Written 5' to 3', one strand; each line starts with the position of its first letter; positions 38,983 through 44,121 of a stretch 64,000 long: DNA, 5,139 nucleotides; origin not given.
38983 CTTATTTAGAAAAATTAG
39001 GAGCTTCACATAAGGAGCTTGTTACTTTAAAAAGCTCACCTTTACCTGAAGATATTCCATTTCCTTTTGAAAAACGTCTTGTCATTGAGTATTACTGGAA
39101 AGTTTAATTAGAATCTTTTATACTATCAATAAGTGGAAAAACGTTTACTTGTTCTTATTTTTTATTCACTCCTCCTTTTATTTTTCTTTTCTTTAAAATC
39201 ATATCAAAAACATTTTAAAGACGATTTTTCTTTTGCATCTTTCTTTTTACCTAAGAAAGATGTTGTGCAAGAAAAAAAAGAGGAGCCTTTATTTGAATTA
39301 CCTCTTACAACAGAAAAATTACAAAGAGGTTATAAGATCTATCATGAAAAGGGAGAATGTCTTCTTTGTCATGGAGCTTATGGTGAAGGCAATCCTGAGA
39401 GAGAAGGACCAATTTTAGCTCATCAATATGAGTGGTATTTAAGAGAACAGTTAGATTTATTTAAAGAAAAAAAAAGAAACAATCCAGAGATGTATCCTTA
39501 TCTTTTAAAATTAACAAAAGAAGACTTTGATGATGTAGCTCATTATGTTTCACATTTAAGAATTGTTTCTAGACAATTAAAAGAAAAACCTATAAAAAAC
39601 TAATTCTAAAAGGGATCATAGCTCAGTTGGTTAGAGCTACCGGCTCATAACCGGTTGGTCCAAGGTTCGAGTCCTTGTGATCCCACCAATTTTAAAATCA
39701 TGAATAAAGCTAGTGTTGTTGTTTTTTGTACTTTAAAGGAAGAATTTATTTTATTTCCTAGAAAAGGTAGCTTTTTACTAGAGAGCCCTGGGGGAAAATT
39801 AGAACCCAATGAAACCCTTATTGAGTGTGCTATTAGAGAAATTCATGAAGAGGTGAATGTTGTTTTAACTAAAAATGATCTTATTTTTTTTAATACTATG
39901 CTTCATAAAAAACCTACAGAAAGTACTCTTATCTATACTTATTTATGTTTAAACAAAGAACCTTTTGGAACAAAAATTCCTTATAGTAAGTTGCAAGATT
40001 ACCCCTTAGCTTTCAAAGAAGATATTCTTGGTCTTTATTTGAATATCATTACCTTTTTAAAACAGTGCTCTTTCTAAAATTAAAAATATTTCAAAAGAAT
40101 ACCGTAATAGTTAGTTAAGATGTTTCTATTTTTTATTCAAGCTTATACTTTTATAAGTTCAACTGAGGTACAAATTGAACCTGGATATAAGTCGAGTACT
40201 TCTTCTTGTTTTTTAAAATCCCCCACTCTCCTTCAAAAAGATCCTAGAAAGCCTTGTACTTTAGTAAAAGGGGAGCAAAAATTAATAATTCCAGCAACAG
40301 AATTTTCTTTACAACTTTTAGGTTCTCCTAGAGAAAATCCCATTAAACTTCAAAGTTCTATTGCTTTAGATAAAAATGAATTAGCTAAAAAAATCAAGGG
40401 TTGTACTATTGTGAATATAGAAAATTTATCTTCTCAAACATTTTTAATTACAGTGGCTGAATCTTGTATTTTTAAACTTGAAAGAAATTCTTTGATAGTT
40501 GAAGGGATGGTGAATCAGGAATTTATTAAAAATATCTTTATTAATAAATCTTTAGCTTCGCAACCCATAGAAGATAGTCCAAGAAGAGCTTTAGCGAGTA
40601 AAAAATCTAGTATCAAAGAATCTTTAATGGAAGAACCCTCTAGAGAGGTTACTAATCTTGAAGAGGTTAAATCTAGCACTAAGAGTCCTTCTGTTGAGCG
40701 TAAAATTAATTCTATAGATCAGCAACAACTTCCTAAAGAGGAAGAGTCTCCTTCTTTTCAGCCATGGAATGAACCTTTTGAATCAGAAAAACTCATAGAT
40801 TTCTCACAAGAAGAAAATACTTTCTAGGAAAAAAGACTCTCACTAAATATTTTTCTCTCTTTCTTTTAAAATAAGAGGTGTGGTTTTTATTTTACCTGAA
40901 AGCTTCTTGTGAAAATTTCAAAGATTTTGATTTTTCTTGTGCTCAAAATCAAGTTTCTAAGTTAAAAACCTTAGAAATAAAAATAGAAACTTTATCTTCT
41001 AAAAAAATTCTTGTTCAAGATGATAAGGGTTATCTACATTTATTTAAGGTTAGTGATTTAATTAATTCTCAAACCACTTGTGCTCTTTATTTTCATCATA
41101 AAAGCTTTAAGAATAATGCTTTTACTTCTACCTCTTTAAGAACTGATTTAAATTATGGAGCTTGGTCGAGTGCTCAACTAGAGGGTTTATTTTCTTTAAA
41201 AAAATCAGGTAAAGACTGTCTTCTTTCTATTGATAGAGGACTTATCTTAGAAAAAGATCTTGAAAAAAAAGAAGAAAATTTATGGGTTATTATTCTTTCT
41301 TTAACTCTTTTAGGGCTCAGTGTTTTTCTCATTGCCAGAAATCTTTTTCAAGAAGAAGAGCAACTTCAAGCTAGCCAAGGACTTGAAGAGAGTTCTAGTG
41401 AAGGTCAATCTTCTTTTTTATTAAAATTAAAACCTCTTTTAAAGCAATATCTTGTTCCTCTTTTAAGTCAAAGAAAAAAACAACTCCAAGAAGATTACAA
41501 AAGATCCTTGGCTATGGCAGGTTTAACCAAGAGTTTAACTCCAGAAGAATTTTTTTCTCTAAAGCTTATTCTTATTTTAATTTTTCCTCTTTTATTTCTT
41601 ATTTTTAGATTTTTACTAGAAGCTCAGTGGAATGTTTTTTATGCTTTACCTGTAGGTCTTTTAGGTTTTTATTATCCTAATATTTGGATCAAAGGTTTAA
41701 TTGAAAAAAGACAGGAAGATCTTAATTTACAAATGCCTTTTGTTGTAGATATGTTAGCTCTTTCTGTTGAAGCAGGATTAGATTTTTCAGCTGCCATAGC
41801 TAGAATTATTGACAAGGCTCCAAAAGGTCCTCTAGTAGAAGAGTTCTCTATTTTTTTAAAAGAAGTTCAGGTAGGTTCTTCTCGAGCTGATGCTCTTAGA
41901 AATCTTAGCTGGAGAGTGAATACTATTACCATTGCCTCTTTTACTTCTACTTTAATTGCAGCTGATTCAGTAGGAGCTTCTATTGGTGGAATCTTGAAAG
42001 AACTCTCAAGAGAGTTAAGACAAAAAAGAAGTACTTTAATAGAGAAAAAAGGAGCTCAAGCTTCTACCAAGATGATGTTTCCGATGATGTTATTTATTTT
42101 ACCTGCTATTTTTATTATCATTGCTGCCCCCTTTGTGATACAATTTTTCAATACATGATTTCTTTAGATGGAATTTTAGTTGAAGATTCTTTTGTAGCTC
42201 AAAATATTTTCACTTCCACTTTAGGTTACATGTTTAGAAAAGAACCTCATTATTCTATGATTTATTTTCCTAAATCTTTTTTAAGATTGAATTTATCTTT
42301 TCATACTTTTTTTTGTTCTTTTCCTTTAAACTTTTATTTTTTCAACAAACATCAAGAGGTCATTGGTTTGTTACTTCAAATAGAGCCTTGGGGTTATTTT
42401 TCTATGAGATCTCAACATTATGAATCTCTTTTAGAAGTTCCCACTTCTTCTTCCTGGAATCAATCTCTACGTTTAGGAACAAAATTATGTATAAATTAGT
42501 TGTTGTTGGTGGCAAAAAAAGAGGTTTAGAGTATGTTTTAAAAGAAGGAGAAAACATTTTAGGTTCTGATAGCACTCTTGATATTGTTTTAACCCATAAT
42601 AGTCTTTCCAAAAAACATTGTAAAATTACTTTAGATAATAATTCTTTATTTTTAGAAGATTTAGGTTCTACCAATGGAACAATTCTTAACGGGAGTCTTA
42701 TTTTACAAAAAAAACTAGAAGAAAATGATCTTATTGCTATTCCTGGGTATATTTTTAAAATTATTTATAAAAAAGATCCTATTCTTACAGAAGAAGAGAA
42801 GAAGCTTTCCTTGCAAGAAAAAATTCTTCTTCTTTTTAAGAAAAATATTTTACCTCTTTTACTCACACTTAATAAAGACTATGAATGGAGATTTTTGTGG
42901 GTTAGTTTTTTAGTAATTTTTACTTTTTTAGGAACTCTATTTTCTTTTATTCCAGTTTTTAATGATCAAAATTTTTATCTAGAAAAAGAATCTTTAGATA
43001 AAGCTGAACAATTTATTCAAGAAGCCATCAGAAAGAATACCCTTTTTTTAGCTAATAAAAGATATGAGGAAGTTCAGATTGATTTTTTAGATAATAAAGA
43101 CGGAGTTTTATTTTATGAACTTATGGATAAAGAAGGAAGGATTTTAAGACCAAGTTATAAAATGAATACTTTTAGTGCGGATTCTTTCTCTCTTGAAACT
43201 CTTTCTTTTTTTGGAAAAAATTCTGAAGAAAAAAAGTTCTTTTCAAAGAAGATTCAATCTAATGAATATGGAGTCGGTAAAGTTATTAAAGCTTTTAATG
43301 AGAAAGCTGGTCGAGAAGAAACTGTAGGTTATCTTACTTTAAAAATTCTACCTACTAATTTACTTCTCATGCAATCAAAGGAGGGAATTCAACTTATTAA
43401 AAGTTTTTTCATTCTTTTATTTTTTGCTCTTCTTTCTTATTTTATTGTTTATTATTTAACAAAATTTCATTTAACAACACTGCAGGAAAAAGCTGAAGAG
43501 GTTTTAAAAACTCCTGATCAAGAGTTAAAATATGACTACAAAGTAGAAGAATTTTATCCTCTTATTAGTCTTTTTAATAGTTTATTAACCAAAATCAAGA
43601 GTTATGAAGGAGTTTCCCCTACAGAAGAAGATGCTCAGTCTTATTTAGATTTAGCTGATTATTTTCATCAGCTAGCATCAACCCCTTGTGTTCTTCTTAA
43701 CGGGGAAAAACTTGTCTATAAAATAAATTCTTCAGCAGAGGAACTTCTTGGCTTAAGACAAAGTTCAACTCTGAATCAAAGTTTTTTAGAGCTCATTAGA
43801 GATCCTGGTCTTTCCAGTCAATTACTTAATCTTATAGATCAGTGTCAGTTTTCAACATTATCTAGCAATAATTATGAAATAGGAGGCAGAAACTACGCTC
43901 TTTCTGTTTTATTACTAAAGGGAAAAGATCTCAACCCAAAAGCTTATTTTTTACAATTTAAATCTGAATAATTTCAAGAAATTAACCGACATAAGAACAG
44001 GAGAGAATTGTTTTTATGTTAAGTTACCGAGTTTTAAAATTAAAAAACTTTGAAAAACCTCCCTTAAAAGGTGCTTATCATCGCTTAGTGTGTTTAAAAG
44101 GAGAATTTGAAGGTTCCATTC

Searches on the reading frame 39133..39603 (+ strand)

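Call 62: search_protein_families(library=pfam, proteins=[window:39133-39603:+], max_evalue=0.00001)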
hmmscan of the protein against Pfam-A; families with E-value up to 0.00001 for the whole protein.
window:39133-39603:+ (156 aa): 1 family
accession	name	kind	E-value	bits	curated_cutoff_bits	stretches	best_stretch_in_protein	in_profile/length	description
PF00034.26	Cytochrom_C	-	1.7e-08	36.1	21.3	1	64-142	2-89/90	Cytochrome c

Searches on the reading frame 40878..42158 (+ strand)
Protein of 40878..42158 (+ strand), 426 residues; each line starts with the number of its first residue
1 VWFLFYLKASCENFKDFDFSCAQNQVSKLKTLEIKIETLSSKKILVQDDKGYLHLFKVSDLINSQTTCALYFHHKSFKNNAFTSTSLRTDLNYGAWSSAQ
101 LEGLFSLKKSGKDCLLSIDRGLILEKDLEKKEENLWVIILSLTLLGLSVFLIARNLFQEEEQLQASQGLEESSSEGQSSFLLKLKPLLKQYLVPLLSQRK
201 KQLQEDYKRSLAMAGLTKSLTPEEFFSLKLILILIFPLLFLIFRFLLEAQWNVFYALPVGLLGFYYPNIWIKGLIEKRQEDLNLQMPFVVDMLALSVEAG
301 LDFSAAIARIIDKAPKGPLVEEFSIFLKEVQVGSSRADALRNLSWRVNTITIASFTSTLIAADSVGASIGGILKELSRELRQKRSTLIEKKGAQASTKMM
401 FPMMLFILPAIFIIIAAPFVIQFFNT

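Call 62: search_protein_families(library=pfam, proteins=[window:40878-42158:+], max_evalue=0.00001)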
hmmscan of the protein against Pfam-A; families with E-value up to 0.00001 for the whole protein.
window:40878-42158:+ (426 aa): 1 family
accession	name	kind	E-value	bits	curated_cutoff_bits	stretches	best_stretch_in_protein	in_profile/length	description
PF00482.28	T2SSF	-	1.7e-15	57.5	25.2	1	291-415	3-123/125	Type II secretion system (T2SS), protein F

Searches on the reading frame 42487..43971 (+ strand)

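Call 56: search_protein_families(library=pfam, proteins=[window:42487-43971:+], max_evalue=0.00001)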
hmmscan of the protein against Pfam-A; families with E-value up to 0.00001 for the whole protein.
window:42487-43971:+ (494 aa): 2 families
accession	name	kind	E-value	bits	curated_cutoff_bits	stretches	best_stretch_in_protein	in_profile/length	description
PF00498.31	FHA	-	1.8e-16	60.7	20.7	1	24-85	2-66/67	FHA domain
PF16697.10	Yop-YscD_cpl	-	4.9e-15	56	33.2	1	6-85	2-83/94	Inner membrane component of T3SS, cytoplasmic domain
